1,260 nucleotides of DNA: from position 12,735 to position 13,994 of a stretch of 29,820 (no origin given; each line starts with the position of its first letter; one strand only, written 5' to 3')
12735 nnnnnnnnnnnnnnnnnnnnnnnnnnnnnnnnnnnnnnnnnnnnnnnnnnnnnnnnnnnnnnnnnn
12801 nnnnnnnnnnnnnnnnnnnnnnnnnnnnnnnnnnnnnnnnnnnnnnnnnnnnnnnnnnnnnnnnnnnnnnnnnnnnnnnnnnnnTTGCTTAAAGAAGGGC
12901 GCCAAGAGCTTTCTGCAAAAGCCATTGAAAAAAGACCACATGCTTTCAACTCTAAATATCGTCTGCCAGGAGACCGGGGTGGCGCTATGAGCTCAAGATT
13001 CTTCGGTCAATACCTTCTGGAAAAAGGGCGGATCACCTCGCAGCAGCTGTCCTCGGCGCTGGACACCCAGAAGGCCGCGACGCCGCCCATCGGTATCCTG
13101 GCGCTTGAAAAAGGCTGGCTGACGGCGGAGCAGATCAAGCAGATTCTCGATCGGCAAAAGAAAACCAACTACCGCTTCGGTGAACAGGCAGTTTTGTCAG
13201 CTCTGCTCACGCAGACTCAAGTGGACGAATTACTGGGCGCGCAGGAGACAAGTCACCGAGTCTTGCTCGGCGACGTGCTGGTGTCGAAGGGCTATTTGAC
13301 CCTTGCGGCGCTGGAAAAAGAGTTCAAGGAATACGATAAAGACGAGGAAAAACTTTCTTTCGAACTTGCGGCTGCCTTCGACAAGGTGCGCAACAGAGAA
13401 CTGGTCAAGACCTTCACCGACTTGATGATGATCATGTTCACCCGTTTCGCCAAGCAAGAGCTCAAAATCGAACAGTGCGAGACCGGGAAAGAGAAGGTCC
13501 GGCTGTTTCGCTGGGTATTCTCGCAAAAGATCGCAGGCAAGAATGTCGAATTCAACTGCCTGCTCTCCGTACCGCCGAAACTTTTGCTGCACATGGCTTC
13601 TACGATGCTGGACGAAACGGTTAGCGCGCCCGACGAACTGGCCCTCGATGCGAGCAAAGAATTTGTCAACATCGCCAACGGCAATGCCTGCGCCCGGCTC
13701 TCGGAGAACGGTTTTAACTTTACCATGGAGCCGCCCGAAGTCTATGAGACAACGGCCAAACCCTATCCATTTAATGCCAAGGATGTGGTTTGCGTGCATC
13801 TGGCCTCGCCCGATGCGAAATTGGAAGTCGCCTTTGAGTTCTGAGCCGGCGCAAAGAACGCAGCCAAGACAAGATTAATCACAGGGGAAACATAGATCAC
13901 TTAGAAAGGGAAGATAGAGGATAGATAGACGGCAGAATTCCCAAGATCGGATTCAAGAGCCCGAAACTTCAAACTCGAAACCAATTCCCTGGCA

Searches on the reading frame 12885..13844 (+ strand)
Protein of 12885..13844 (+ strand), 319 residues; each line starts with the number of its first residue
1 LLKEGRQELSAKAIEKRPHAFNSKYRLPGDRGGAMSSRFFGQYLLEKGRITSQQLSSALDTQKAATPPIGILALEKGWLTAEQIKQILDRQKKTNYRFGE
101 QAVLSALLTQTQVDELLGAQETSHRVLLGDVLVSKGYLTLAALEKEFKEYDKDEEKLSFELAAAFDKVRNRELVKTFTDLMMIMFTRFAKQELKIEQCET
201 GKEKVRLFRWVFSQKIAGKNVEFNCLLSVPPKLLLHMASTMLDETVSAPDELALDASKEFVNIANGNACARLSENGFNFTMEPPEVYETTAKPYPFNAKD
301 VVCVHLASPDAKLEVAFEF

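Call 9: search_protein_families(library=pfam, proteins=[window:12885-13844:+], max_evalue=0.001)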
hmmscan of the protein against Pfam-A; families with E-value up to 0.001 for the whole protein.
window:12885-13844:+ (319 aa): 2 families
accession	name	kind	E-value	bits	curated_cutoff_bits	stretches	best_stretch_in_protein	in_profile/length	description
PF13690.11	CheX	-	2.5e-10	40.7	27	1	222-292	12-78/94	Chemotaxis phosphatase CheX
PF04509.17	CheC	-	0.00011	22.5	22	1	253-287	2-37/38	CheC-like family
